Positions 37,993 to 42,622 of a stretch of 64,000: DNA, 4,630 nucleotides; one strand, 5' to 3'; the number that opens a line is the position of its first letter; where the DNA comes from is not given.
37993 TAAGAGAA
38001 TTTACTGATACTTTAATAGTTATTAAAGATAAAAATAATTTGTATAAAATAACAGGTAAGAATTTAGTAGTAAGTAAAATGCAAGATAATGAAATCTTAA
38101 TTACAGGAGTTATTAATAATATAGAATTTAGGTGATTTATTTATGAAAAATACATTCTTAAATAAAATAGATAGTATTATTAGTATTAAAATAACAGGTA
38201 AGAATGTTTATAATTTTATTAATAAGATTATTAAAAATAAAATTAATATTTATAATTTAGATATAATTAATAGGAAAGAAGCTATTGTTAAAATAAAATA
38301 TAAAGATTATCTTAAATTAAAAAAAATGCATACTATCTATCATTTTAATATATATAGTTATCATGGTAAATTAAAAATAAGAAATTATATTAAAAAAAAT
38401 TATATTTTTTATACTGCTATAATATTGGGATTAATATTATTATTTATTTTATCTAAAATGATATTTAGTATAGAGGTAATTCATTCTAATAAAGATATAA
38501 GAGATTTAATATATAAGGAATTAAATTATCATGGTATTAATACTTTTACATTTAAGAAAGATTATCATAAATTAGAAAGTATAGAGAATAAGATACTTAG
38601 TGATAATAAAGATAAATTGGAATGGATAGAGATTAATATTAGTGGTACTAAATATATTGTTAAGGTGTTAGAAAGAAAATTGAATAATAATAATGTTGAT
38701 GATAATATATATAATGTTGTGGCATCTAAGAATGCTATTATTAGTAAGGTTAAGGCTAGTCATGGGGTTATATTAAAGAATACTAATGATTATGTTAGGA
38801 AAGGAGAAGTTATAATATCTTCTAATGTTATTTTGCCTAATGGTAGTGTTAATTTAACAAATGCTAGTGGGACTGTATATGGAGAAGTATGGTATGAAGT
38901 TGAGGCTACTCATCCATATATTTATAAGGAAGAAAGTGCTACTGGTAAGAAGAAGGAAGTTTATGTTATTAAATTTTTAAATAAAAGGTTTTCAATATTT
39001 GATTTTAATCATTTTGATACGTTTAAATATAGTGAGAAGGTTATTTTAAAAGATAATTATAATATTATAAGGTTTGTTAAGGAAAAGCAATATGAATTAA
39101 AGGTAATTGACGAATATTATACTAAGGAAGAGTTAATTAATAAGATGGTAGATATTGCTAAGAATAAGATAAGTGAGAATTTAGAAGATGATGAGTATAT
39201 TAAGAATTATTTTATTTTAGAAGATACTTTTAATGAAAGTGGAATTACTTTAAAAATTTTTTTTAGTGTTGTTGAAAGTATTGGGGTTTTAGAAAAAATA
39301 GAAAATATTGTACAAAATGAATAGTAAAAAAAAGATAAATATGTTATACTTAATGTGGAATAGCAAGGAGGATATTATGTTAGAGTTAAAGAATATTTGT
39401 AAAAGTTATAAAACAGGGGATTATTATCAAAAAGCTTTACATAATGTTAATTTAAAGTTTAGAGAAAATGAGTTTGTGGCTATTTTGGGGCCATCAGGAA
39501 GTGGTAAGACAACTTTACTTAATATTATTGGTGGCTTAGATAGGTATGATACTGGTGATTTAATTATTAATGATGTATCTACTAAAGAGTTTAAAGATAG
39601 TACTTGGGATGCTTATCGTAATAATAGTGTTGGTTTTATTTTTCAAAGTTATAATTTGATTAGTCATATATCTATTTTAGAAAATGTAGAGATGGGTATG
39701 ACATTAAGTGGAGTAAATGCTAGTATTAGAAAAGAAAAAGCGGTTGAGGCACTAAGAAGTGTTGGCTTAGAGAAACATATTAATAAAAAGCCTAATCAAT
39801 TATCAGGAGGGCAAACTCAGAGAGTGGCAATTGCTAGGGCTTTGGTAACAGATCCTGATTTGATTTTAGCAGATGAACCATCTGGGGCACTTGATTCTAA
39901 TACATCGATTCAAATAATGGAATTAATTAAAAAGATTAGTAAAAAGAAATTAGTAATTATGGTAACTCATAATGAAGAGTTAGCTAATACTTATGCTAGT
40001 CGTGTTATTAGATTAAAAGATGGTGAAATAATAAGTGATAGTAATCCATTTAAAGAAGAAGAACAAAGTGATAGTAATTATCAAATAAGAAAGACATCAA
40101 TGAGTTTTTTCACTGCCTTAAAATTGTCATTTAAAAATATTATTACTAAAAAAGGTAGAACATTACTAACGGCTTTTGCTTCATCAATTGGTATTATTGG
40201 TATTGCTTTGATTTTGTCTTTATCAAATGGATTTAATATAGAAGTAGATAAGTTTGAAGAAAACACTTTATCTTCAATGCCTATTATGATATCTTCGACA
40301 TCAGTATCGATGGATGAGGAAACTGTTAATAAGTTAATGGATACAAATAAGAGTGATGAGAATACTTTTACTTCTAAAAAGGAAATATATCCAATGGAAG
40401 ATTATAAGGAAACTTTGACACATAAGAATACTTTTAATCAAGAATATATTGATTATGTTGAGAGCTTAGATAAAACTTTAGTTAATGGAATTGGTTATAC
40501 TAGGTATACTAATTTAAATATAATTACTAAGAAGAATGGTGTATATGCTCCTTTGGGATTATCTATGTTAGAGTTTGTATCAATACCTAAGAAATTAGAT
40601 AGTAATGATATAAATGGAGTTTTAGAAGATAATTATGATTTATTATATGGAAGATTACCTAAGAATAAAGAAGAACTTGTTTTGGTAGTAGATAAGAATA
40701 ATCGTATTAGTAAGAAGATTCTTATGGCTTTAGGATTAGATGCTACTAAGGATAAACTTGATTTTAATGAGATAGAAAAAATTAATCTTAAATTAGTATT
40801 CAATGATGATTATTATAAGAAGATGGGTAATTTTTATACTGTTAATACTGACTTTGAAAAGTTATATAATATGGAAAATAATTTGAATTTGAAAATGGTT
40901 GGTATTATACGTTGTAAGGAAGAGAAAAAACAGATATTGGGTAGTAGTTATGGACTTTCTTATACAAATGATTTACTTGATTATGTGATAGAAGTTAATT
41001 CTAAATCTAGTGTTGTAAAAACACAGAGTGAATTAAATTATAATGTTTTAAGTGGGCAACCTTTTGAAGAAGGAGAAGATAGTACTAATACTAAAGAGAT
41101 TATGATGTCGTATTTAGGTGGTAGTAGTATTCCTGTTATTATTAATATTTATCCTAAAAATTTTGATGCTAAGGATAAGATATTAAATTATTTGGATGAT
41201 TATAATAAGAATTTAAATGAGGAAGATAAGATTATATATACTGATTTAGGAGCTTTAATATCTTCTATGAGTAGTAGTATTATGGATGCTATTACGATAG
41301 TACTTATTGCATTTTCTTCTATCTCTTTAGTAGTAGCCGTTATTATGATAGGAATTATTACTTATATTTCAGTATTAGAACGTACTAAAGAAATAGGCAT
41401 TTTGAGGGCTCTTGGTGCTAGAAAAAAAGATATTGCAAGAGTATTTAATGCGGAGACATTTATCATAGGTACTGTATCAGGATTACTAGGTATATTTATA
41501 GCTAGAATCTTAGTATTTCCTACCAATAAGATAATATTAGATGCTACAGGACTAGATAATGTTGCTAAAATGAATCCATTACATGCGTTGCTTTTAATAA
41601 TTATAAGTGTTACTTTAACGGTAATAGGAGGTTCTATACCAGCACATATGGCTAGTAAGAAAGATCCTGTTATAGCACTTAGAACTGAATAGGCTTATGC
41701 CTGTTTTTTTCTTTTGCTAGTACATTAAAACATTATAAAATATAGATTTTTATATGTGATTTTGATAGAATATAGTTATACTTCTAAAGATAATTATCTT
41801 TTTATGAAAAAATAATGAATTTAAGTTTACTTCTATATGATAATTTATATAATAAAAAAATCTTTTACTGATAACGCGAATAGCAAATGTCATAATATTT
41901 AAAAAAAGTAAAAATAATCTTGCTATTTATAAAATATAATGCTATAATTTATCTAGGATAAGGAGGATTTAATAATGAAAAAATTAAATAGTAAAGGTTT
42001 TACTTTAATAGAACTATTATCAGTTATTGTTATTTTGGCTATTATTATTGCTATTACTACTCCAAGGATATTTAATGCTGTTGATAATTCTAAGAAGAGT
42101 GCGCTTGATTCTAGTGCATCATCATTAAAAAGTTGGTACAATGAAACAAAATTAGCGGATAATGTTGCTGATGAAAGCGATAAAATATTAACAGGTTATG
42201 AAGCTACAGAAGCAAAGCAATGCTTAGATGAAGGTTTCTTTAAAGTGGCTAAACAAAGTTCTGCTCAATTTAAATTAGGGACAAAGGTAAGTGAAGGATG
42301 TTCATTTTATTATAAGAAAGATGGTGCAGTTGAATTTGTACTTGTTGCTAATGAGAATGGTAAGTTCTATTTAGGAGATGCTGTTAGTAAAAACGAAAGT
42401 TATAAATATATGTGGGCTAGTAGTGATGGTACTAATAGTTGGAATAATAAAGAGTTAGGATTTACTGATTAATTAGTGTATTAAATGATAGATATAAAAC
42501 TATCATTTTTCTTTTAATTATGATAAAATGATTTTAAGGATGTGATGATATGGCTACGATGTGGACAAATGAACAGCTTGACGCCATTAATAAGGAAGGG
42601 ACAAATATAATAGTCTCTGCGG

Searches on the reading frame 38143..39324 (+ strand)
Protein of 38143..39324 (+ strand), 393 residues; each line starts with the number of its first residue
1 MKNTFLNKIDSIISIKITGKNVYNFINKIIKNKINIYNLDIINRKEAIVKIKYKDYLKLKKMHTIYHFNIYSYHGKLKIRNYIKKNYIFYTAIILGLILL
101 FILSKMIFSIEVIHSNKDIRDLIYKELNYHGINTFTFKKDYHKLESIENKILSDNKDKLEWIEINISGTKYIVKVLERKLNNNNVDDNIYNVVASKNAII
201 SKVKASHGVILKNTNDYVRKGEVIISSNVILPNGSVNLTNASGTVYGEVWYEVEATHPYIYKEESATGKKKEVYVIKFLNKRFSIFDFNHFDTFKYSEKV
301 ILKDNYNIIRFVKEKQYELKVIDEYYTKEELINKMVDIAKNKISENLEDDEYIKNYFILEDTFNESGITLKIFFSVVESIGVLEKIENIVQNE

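Call 34: search_protein_families(library=pfam, proteins=[window:38143-39324:+], max_evalue=0.001)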
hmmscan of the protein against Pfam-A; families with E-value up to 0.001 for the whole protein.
window:38143-39324:+ (393 aa): 1 family
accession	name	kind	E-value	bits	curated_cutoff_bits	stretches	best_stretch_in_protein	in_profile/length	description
PF06898.16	YqfD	-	1e-64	219.3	25.2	1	11-380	5-379/379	Putative stage IV sporulation protein YqfD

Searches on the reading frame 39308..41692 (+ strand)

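Call 34: search_protein_families(library=pfam, proteins=[window:39308-41692:+], max_evalue=0.001)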
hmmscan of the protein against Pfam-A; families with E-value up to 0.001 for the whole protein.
window:39308-41692:+ (794 aa): 5 families
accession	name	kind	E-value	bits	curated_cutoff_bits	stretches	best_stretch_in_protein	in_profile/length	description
PF00005.33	ABC_tran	-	7.3e-32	111.3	25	1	44-192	1-136/137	ABC transporter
PF02687.27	FtsX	-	8.3e-18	65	25.5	1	668-787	2-120/120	FtsX-like permease C-terminal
PF02463.25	SMC_N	-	4e-08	33.4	40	1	47-234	18-209/220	RecF/RecN/SMC N terminal domain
PF13304.12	AAA_21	-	1e-05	26.2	27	0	56-89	1-31/304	AAA domain, putative AbiEii toxin, Type IV TA system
PF13555.12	AAA_29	-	0.00018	21.7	27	0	45-71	13-39/61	P-loop containing region of AAA domain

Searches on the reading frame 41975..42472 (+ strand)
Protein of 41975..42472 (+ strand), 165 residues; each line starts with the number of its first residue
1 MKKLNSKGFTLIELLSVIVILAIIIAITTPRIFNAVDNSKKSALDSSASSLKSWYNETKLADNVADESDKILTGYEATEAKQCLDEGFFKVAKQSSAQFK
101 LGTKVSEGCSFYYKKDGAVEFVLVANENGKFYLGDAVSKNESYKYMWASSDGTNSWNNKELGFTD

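Call 34: search_protein_families(library=pfam, proteins=[window:41975-42472:+], max_evalue=0.001)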
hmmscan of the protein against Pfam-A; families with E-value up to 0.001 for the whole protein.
window:41975-42472:+ (165 aa): 1 family
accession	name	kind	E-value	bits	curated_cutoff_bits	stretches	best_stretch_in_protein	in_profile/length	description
PF07963.17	N_methyl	-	2.4e-07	30.5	21.2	1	5-28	3-26/27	Prokaryotic N-terminal methylation motif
